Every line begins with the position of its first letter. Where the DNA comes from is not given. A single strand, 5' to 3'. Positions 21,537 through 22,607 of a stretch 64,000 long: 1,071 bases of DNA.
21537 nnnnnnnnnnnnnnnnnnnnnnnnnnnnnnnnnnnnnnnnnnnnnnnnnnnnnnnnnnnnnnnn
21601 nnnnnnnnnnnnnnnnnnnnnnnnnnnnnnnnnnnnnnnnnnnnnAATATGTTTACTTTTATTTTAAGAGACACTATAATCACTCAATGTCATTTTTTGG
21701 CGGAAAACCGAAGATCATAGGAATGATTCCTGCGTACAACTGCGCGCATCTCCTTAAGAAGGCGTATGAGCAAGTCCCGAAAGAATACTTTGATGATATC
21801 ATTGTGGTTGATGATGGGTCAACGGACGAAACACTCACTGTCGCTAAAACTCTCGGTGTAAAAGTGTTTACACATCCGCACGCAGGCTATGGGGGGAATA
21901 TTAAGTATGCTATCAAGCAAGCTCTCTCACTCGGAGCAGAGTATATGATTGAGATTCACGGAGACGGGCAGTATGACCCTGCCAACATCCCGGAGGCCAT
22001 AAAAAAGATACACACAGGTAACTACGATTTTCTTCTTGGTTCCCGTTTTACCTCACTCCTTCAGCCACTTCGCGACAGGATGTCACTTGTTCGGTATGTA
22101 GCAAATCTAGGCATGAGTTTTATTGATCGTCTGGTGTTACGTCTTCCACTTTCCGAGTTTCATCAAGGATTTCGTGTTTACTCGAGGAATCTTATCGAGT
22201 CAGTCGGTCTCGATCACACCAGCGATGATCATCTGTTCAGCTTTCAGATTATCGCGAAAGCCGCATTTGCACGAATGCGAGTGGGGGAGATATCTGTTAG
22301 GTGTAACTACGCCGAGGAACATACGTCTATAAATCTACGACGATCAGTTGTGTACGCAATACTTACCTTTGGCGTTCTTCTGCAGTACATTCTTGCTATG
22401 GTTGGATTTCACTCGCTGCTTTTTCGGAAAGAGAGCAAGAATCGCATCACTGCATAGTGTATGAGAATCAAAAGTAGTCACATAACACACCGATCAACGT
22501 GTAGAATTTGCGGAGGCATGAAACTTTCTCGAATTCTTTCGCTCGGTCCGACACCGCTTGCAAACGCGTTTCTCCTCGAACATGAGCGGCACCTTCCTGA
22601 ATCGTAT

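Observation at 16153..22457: Polyprenol-phosphate-sugar glycosylation system: GtrB-like synthases + GtrA + two GT-C transferases + DUF218 protein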

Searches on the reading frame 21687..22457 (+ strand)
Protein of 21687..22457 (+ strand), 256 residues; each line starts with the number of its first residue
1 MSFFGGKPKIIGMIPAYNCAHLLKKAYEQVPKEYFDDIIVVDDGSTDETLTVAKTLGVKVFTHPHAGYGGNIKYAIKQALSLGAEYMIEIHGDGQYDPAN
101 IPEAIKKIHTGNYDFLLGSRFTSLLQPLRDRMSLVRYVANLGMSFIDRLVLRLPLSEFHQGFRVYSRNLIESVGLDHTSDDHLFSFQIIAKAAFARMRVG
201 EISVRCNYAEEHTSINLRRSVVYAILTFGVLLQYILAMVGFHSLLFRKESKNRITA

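Call 3: search_protein_families(library=pfam, proteins=[window:21687-22457:+], max_evalue=0.01)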
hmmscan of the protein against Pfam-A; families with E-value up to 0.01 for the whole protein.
window:21687-22457:+ (256 aa): 2 families
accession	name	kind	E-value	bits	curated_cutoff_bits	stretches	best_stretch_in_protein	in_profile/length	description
PF00535.33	Glycos_transf_2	-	5.6e-22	78.9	23.3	1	14-173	4-167/168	Glycosyl transferase family 2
PF13704.12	Glyco_tranf_2_4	-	0.004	18.1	27.5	1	18-80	2-65/98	Glycosyl transferase family 2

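Call 13: search_protein_families(library=ncbifam, proteins=[window:21687-22457:+], max_evalue=0.01)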
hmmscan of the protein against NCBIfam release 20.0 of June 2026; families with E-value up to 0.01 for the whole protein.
window:21687-22457:+ (256 aa): 16 families
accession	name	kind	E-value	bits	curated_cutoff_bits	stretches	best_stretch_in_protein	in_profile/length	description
NF058614.1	PPMAGASynPpgS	equivalog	6.6e-23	81.3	370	1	13-212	5-202/226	polyprenyl-phospho-N-acetylgalactosaminyl synthase PpgS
TIGR04182.1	glyco_TIGR04182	equivalog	1.9e-16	60.4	325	1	13-178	5-164/293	S-layer glycoprotein N-glycosyltransferase AglJ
NF041391.1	DPhHxTase_Halo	equivalog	1.1e-10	40.9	375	1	39-202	27-179/213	dolichyl-phosphate hexose transferase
TIGR04283.1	glyco_like_mftF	equivalog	5e-08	32.8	182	1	14-141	5-127/221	TIGR04283 family arsenosugar biosynthesis glycosyltransferase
NF050050.1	ProtGlycPglI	equivalog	5.2e-05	22.8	500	1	8-111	2-111/306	GalNAc(5)-diNAcBac-PP-undecaprenol beta-1,3-glucosyltransferase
NF010496.0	PRK13915.1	equivalog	0.0001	21.5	262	1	18-63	41-91/307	glucosyl-3-phosphoglycerate synthase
TIGR03469.1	HpnB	hypoth_equivalog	0.0013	17.8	379.25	1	7-58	43-97/386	hopene-associated glycosyltransferase HpnB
TIGR03937.1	PgaC_IcaA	equivalog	0.0014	17.7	422.3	1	8-58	45-97/407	poly-beta-1,6-N-acetyl-D-glucosamine synthase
NF047683.1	TeichurnBiosyTuaG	equivalog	0.0024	17.6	400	1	7-56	5-56/252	teichuronic acid biosynthesis protein TuaG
TIGR04195.1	S_glycosyl_SunS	equivalog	0.0028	16.6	350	1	8-54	57-102/421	SunS family peptide S-glycosyltransferase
NF047588.1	GlcsyltransPgfSStrep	equivalog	0.0034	16.6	500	1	16-122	9-123/308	glycosyltransferase PgfS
NF007482.0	PRK10073.1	equivalog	0.0036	16.4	423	1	10-55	8-55/334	glycosyltransferase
NF041875.1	EPS_EpsD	equivalog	0.0042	16.5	370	1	14-56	5-51/325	exopolysaccharide biosynthesis glycosyltransferase EpsD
NF053739.1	GlytfEpsEBac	equivalog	0.0066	15.5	450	0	8-55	1-50/265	glycosyltransferase EpsE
TIGR03111.1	glyc2_xrt_Gpos1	hypoth_equivalog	0.0094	14.8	363.95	0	4-108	45-156/439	TIGR03111 family XrtG-associated glycosyltransferase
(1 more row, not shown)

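Call 75: search_solved_structures(query=window:21687-22457:+, max_evalue=0.00001)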
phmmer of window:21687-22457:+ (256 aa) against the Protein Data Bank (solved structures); distinct sequences matched with E-value up to 0.00001: 0.

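Call 77: search_solved_structures(query=window:21687-22457:+, max_evalue=0.1)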
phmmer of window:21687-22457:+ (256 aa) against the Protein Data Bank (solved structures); distinct sequences matched with E-value up to 0.1: 4.
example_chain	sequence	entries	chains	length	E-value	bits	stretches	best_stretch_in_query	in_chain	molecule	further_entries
22ao_A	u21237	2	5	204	0.0019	20.9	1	8-111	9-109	GmaR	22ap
5mlz_A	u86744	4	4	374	0.0025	20.5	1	9-177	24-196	Dolichol monophosphate mannose synthase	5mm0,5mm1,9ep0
2z87_A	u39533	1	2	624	0.0035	20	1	10-54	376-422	Chondroitin synthase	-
2z86_A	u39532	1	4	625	0.0035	20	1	10-54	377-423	Chondroitin synthase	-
